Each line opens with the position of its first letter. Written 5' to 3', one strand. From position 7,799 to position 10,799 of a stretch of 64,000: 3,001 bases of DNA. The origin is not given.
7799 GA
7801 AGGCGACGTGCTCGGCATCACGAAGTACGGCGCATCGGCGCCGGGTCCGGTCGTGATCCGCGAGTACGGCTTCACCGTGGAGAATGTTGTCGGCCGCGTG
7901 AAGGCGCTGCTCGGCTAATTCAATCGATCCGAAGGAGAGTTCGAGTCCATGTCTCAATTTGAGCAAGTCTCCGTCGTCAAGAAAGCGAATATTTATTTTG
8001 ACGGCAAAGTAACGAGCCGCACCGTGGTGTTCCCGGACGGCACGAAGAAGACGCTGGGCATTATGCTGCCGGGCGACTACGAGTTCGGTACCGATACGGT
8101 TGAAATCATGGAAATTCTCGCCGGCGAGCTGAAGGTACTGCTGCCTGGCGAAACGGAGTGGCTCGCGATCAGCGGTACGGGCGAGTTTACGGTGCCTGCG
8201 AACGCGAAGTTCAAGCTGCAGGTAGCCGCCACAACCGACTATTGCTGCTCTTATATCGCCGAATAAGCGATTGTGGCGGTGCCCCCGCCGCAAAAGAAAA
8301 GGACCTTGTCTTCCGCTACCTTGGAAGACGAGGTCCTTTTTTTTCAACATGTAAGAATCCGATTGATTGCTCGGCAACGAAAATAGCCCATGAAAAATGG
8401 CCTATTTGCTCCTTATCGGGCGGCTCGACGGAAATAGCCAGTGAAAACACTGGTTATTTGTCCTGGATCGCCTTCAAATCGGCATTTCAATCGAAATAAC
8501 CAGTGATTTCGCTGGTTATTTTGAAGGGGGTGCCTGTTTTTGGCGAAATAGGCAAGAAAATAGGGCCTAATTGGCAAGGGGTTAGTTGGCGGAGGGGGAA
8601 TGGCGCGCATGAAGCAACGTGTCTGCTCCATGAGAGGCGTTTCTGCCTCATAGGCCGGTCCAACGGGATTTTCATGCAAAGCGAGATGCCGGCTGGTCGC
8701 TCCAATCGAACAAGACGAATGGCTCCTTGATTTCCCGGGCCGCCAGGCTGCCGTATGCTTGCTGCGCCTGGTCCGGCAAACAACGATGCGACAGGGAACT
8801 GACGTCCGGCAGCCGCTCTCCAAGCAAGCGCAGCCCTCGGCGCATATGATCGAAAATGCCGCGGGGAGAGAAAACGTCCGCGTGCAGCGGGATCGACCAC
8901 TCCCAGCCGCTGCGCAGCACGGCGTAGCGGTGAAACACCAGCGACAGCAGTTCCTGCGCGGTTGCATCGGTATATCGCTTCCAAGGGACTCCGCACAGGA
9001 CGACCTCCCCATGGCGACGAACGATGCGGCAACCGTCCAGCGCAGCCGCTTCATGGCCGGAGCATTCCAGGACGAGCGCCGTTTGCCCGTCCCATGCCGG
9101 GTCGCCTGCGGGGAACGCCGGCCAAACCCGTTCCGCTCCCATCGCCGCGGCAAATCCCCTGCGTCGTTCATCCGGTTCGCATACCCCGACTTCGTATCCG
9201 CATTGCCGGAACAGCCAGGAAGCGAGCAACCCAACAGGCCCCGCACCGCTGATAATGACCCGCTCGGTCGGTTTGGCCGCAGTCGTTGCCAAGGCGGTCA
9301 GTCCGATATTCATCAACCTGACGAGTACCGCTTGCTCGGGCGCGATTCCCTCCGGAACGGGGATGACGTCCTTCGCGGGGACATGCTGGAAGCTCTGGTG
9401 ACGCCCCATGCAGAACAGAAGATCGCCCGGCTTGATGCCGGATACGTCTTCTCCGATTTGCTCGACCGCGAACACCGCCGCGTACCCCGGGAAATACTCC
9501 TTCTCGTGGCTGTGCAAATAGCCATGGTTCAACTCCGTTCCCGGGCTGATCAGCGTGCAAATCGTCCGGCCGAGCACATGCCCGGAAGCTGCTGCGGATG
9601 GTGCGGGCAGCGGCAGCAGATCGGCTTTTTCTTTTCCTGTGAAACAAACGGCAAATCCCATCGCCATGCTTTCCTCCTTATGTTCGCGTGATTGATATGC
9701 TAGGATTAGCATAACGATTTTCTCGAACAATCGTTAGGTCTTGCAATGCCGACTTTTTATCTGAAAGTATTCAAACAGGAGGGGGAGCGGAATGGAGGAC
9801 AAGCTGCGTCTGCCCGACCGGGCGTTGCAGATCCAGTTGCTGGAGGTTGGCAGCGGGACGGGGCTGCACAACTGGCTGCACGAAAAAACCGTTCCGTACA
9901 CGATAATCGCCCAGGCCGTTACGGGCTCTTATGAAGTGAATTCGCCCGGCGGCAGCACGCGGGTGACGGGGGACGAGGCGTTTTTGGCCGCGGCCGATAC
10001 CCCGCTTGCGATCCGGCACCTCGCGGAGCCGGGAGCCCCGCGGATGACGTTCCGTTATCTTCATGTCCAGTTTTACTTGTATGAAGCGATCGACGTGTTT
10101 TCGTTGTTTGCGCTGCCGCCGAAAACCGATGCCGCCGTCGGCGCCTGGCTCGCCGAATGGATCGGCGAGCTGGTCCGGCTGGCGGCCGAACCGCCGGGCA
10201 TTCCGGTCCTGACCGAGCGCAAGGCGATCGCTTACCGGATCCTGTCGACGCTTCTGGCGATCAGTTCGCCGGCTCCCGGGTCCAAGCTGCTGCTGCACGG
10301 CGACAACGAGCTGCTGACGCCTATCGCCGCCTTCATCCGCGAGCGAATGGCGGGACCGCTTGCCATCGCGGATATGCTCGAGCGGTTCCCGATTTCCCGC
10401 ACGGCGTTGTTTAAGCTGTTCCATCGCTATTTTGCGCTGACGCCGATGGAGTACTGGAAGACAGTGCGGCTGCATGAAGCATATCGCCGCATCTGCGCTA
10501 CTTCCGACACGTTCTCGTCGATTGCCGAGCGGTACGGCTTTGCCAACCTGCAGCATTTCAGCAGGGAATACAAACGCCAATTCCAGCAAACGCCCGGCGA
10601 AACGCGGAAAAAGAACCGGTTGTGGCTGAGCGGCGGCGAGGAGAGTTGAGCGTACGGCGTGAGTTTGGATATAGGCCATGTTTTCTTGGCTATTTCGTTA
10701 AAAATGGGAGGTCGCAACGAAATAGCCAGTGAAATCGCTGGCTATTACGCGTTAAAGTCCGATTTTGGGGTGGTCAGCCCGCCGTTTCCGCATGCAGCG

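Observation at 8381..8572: A ~195-bp four-hairpin repeat element present in four copies (8381-8572, 10671-10770, 37661-37853, 50381-50573)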

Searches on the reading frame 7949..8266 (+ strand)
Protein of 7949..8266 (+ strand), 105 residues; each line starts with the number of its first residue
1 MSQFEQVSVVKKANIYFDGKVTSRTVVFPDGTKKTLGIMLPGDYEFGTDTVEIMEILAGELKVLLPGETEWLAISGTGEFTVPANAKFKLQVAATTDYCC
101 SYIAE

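Call 11: search_protein_families(library=pfam, proteins=[window:7949-8266:+])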
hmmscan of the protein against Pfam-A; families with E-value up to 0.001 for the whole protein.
window:7949-8266:+ (105 aa): 1 family
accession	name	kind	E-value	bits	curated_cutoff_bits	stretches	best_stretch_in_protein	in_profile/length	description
PF06865.17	Ppnp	-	1.6e-38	131.4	25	1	11-102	1-92/92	Pyrimidine/purine nucleoside phosphorylase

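Call 16: find_encoding_contigs(protein=window:7949-8266:+, flank=10000, max_places=10)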
Protein window:7949-8266:+ (105 aa): no gene with exactly this product is on record in the collection.

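Call 17: find_homologous_proteins(query=window:7949-8266:+, max_evalue=1e-20)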
Query window:7949-8266:+ (105 aa): 7900 proteins with E <= 1e-20 among 8000 candidates; the best 120 are listed.
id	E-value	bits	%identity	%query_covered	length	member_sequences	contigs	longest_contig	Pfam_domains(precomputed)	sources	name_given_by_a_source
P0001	9.6e-63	227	100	100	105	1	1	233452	PF06865.18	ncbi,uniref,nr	ncbi:pyrimidine/purine nucleoside phosphorylase [Paenibacillus cymbidii]|uniref:pyrimidine/purine nu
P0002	2.7e-62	225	99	100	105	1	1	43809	PF06865.18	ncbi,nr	ncbi:MAG: pyrimidine/purine nucleoside phosphorylase [Paenibacillaceae bacterium]|nr:pyrimidine/puri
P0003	3.7e-62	225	98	100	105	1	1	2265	PF06865.18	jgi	-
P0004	2.5e-59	216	94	100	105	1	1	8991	PF06865.18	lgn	-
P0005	3.9e-55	202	88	100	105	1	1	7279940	PF06865.18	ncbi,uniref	ncbi:pyrimidine/purine nucleoside phosphorylase [Paenibacillus sp. 1P07SE]|uniref:pyrimidine/purine 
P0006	1.0e-54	201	88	100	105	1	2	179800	PF06865.18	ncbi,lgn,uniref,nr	ncbi:hypothetical protein FHS18_005038 [Paenibacillus phyllosphaerae]|uniref:Pyrimidine/purine nucle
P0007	1.4e-54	200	86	100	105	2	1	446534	PF06865.18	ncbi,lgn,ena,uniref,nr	ncbi:pyrimidine/purine nucleoside phosphorylase [Paenibacillus daejeonensis]|uniref:pyrimidine/purin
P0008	2.2e-54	200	87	100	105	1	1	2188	PF06865.18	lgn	-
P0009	3.8e-54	199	86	100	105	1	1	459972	PF06865.18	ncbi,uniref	ncbi:pyrimidine/purine nucleoside phosphorylase [Paenibacillus aurantiacus]|uniref:Pyrimidine/purine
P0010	5.3e-54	199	85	100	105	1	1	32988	PF06865.18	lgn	-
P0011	5.9e-54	198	86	100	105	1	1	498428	PF06865.18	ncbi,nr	ncbi:pyrimidine/purine nucleoside phosphorylase [Paenibacillaceae bacterium]|nr:pyrimidine/purine nu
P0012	1.4e-53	197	87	98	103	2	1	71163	PF06865.18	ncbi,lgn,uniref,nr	ncbi:pyrimidine/purine nucleoside phosphorylase [Paenibacillus sp. YN15]|uniref:pyrimidine/purine nu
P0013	1.7e-53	197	86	100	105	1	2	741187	PF06865.18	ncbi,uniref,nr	ncbi:pyrimidine/purine nucleoside phosphorylase [Paenibacillus harenae]|uniref:Pyrimidine/purine nuc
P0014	2.0e-53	197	85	100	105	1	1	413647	PF06865.18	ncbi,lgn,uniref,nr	ncbi:pyrimidine/purine nucleoside phosphorylase [Paenibacillus methanolicus]|uniref:Pyrimidine/purin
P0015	2.3e-53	197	84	100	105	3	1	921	PF06865.18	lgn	-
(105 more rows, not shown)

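Call 18: find_encoding_contigs(protein=P0002, flank=10000, max_places=5)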
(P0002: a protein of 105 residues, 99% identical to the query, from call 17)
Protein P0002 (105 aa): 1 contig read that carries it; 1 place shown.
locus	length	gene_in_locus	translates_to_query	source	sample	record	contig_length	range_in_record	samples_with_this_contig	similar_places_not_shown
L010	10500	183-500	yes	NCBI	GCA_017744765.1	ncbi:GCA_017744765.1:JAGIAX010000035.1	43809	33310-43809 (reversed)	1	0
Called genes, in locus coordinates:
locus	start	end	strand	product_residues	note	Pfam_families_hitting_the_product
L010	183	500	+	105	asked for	PF06865:Ppnp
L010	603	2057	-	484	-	PF00083:Sugar_tr, PF07690:MFS_1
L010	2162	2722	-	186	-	PF00440:TetR_N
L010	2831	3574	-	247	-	PF00557:Peptidase_M24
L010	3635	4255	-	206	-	PF00440:TetR_N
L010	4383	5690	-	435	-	PF03446:NAD_binding_2, PF14833:NAD_binding_11, PF07238:PilZ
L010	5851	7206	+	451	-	PF00342:PGI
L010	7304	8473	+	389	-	PF00155:Aminotran_1_2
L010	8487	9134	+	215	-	PF01205:Impact_N, PF09186:DUF1949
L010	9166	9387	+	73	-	PF06569:DUF1128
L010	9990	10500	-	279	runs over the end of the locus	PF12760:Zn_ribbon_IS1595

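Call 19: find_encoding_contigs(protein=P0004, flank=10000, max_places=5)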
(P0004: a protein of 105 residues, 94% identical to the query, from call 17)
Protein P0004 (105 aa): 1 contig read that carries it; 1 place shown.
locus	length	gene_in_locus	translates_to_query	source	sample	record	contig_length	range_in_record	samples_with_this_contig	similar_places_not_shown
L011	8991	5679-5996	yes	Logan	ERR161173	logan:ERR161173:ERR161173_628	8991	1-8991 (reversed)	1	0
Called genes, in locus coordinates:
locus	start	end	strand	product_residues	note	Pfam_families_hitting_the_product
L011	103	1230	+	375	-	PF01261:AP_endonuc_2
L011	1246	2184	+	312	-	PF01842:ACT, PF00551:Formyl_trans_N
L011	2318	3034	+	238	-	PF13462:Thioredoxin_4, PF01323:DSBA (weak)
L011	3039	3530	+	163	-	PF02600:DsbB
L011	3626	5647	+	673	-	PF00456:Transketolase_N, PF02779:Transket_pyr, PF22613:Transketolase_C_1, PF02780:Transketolase_C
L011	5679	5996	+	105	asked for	PF06865:Ppnp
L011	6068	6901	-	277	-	PF01261:AP_endonuc_2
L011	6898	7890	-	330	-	PF16912:Glu_dehyd_C, PF00107:ADH_zinc_N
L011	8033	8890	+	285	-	PF12833:HTH_18, PF00165:HTH_AraC (weak)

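Call 69: find_encoding_contigs(protein=P0003, flank=10000, max_places=4)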
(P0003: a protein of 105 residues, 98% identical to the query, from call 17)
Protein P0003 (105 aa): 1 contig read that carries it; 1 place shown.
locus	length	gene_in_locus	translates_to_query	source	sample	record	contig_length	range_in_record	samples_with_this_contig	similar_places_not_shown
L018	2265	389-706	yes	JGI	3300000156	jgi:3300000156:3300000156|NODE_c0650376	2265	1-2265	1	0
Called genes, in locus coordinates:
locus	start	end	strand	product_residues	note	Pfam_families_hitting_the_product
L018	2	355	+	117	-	?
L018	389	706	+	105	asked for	PF06865:Ppnp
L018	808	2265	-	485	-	?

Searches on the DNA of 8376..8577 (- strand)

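Call 90: build_rna_model(alignment_id=A5, structure=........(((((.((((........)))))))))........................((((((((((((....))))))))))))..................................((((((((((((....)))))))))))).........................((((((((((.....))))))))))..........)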
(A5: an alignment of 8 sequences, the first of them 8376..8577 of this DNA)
Model R1 built from alignment A5 (8 sequences, 209 columns); structure: as given.
model positions 202; base pairs 43; branch points 3; effective number of sequences 2.66; information 0.59 bits per position. Calibrated on 0.2 Mb of random sequence (short: E-values are rough).
structure used (alignment columns):
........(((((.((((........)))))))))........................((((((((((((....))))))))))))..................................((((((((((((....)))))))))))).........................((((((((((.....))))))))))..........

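Call 91: search_with_rna_model(model_id=R1, source=window, filters=off, max_evalue=10)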
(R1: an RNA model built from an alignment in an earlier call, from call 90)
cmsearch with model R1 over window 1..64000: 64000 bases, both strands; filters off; matches with E-value up to 10: 16.
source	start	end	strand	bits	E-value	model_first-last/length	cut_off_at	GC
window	50376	50577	+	214.8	4.8e-47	1-202/202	no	0.48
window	37657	37858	+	213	1.2e-46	1-202/202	no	0.45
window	8376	8577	-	200.6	7.8e-44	1-202/202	no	0.44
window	10664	10864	+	114.8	1.8e-24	1-202/202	no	0.59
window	8376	8545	+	70.9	1.5e-14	1-202/202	no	0.45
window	50376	50577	-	65.9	2e-13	1-202/202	no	0.48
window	37657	37845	-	48.4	1.8e-09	1-202/202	no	0.44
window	10696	10784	-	31.6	1.1e-05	1-202/202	no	0.52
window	44077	44186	-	8.3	2.1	1-202/202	no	0.56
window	29298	29329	+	7.7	2.8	55-84/202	no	0.41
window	32985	33042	+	7.6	3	39-84/202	no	0.64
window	50118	50138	-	7.3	3.5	9-29/202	no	0.52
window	7024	7050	+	7.2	3.7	6-32/202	no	0.67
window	29300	29331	-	6.5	5.3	55-84/202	no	0.41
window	44054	44220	+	6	6.9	1-202/202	no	0.57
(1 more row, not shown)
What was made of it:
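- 8381..8572 (-): Copy 1, full element, forward on the minus strand. Units on the + strand: O-R 8381-8407, I2 8433-8458, I1 8495-8520, O-L 8546-8572. CM score 200.6 bits on the minus strand (call 91).
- Checked: They score 201-215 bits forward against 48-71 bits reverse, so the element has polarity (call 91).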

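Call 92: search_with_rna_model(model_id=R1, sources=[L010, L011, L012, L014, L015, L016, L017, L018, L019, L020], filters=default, max_evalue=10)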
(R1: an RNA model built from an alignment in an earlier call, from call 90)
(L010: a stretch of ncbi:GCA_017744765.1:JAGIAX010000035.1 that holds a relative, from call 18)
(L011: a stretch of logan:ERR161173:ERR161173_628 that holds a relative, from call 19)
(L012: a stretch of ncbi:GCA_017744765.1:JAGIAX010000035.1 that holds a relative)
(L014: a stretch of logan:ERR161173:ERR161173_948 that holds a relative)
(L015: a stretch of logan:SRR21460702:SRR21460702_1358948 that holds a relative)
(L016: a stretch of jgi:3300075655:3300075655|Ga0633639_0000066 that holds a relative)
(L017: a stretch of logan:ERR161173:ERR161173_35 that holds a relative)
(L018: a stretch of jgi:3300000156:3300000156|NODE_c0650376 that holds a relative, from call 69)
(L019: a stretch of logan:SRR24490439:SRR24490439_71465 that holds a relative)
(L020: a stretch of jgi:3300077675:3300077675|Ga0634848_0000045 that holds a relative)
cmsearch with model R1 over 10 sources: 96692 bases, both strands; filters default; matches with E-value up to 10: 6.
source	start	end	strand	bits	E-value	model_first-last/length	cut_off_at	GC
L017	1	126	+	122.9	4.1e-26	77-202/202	5'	0.44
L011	8906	8991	+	94.1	1.3e-19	1-86/202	3'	0.41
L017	12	126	-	38.1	5.8e-07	1-202/202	no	0.43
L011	8906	8991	-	34.9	3.1e-06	117-202/202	5'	0.41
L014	2569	2602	-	33.9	5.1e-06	169-202/202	5'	0.29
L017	4067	4102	+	32.9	8.7e-06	1-36/202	3'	0.39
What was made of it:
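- On REP/BIME (RAYT-associated): High genome-wide copy number is only implied by contig breaks in ERR161173 (call 92).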

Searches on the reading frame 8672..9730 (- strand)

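Call 11: search_protein_families(library=pfam, proteins=[window:8672-9730:-])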
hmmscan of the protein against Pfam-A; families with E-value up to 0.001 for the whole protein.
window:8672-9730:- (352 aa): 2 families
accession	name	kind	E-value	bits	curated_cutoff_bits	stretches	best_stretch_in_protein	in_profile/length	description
PF16912.11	Glu_dehyd_C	-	6e-09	36.1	34.9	1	152-267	28-151/211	Glucose dehydrogenase C-terminus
PF00107.32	ADH_zinc_N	-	4.9e-08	33.4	31.8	1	165-254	1-96/129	Zinc-binding dehydrogenase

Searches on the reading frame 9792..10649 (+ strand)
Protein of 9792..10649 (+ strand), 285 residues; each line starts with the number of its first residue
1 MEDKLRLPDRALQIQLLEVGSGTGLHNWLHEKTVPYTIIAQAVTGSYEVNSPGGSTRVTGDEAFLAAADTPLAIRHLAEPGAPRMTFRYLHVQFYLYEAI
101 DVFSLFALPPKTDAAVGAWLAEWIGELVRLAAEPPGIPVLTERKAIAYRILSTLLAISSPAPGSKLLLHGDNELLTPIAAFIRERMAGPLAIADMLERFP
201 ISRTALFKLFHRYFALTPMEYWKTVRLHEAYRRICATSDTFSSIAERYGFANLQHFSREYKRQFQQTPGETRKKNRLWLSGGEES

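Call 11: search_protein_families(library=pfam, proteins=[window:9792-10649:+])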
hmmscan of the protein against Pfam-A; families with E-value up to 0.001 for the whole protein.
window:9792-10649:+ (285 aa): 2 families
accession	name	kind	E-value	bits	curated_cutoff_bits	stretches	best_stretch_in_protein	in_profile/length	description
PF12833.13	HTH_18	-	2e-18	66.9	33.6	1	197-273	3-79/80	Helix-turn-helix domain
PF00165.29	HTH_AraC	-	3.4e-11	43.4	26.6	1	236-273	6-42/42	Bacterial regulatory helix-turn-helix proteins, AraC family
